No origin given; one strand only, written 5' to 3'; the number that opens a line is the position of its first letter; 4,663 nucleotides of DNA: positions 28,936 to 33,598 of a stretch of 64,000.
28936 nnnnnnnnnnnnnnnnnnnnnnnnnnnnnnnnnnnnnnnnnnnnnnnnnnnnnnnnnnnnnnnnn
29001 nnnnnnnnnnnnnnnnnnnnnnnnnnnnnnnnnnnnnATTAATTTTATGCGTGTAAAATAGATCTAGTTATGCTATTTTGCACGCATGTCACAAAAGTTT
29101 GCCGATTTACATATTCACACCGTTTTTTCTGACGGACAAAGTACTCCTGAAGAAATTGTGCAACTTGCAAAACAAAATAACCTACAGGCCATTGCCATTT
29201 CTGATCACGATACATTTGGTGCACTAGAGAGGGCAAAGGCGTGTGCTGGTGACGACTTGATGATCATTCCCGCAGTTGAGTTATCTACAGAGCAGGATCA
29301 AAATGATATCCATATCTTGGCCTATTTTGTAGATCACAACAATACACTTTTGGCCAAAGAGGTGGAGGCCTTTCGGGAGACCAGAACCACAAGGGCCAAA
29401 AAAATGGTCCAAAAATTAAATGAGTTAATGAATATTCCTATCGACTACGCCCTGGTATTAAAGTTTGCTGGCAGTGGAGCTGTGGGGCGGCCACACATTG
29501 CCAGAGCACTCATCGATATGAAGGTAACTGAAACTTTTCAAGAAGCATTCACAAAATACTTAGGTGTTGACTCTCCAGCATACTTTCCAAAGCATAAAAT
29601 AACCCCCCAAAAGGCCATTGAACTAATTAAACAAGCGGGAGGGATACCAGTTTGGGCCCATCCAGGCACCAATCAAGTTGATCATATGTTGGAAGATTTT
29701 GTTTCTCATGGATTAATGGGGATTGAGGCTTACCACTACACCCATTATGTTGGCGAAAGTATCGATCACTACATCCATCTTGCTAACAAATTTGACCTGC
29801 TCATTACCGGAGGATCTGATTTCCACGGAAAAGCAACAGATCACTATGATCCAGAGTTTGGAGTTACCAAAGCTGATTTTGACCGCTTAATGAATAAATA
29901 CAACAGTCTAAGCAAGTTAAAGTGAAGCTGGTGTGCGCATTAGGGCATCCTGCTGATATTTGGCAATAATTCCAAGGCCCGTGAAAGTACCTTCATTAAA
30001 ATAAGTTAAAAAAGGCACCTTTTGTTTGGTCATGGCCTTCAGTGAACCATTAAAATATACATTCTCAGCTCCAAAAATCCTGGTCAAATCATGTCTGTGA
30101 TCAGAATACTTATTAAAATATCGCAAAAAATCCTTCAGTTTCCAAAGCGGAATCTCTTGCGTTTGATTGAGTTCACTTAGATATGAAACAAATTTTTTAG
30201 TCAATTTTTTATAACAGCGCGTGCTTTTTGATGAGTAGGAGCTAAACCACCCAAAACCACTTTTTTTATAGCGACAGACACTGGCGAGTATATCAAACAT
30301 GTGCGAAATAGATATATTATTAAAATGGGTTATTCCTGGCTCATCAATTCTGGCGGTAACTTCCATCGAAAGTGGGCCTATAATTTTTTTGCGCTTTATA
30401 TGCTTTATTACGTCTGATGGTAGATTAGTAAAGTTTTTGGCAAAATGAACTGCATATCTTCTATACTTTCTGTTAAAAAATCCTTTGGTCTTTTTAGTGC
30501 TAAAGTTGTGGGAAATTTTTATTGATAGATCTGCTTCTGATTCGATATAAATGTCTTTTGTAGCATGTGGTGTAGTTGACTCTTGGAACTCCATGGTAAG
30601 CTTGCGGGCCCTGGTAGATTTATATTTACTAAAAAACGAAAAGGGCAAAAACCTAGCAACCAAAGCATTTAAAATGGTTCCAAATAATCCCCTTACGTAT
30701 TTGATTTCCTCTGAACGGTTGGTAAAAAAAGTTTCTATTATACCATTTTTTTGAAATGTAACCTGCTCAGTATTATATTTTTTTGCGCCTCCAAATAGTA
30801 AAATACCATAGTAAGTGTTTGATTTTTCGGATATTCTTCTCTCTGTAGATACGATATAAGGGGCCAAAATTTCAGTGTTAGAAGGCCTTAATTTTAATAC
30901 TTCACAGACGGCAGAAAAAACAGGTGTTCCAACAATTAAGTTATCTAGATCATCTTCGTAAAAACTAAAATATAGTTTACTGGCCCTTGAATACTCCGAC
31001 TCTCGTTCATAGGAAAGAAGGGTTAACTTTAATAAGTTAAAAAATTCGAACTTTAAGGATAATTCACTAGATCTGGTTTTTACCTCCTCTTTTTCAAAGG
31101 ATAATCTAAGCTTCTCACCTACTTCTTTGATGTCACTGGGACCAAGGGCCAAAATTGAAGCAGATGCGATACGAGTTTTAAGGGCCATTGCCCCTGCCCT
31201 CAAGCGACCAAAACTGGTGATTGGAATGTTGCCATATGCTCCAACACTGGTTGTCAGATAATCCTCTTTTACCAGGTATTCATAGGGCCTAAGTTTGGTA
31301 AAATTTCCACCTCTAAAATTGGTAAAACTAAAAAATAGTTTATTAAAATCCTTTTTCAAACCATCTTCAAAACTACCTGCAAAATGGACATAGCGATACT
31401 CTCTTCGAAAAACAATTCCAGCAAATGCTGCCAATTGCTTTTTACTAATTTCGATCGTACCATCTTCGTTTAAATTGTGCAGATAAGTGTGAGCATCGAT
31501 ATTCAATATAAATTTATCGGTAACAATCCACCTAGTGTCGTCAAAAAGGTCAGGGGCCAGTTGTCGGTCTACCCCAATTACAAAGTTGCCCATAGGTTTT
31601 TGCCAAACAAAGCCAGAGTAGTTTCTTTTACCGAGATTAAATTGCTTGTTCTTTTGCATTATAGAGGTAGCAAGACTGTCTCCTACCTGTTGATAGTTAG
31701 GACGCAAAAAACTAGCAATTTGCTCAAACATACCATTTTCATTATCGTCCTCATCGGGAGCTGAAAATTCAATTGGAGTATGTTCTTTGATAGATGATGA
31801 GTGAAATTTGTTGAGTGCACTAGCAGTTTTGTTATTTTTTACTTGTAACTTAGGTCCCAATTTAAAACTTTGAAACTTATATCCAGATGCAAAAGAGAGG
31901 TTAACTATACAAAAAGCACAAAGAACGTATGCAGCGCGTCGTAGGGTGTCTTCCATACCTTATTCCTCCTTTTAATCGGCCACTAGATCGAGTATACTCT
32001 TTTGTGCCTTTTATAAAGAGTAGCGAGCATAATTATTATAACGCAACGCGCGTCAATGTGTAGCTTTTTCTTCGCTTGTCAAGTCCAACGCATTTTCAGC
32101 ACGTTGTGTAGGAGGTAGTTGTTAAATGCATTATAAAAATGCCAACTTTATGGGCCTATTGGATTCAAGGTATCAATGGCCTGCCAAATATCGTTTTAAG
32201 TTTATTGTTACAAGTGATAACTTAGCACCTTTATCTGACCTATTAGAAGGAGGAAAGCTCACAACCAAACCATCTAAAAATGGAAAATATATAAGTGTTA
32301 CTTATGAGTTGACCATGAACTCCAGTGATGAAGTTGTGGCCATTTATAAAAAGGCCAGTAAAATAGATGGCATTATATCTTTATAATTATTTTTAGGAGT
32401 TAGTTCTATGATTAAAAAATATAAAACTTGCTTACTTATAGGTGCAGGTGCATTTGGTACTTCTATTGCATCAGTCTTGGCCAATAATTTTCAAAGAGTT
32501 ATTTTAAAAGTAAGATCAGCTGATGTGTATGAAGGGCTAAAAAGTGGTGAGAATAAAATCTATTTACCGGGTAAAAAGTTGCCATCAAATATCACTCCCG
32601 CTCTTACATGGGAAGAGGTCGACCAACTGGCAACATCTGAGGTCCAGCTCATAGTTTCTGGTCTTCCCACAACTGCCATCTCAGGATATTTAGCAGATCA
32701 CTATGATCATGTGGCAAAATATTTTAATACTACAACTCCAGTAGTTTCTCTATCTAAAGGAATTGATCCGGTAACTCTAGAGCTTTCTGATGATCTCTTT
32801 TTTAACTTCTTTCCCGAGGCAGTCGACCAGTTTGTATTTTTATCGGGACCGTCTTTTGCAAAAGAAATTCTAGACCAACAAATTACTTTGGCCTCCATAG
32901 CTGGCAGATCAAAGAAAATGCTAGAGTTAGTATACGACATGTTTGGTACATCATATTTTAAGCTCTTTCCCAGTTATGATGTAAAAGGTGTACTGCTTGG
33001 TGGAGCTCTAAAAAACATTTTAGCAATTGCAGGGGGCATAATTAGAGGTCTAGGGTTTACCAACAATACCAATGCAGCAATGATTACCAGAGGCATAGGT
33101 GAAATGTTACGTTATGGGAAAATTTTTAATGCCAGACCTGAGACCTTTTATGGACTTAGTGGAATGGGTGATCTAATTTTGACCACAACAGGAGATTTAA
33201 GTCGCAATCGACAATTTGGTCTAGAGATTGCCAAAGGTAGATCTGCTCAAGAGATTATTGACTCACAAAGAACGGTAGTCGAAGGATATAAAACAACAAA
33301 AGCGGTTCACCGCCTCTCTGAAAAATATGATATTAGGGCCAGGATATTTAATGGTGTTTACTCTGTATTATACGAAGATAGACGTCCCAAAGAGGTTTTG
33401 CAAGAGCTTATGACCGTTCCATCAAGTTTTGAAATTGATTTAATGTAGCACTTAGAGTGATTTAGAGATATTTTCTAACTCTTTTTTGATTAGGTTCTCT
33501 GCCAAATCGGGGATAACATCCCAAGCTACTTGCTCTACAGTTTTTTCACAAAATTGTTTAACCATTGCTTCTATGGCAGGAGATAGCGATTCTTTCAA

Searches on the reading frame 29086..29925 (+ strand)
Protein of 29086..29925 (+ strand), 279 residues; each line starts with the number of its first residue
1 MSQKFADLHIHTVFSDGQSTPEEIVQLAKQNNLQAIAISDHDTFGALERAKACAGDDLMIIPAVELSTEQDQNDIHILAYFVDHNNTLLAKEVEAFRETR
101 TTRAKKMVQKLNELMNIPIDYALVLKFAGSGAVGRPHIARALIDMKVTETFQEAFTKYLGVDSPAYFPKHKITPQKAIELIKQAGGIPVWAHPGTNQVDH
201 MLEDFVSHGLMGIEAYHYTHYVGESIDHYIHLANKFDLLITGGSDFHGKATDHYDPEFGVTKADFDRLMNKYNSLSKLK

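Call 42: search_protein_families(library=pfam, proteins=[window:29086-29925:+], max_evalue=0.001)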
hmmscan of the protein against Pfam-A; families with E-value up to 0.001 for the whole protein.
window:29086-29925:+ (279 aa): 1 family
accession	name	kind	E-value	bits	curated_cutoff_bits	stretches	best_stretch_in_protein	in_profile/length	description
PF02811.25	PHP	-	8.2e-13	49.4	26.4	1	7-95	1-84/164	PHP domain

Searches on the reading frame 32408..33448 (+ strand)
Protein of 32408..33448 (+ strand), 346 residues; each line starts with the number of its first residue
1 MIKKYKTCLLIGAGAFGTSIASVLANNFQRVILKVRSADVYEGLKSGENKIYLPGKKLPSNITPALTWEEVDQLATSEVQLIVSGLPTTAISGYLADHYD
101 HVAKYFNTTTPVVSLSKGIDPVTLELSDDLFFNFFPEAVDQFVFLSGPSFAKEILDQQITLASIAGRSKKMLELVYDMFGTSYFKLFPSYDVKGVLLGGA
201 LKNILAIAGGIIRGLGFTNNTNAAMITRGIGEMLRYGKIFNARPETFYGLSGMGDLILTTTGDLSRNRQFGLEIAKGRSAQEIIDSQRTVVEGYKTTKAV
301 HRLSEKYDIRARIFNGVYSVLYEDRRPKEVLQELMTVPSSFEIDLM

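Call 42: search_protein_families(library=pfam, proteins=[window:32408-33448:+], max_evalue=0.001)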
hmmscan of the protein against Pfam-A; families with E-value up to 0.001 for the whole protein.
window:32408-33448:+ (346 aa): 3 families
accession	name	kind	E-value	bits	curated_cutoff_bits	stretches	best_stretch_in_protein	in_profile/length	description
PF07479.19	NAD_Gly3P_dh_C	-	4.4e-51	173.2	25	1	191-331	1-141/142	NAD-dependent glycerol-3-phosphate dehydrogenase C-terminus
PF01210.29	NAD_Gly3P_dh_N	-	2.2e-25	89.9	23.1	1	10-170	4-156/158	NAD-dependent glycerol-3-phosphate dehydrogenase N-terminus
PF20618.3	GPD_NAD_C_bact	-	5.1e-19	69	27.6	1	251-317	1-66/66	Bacterial GPD, NAD-dependent C-terminal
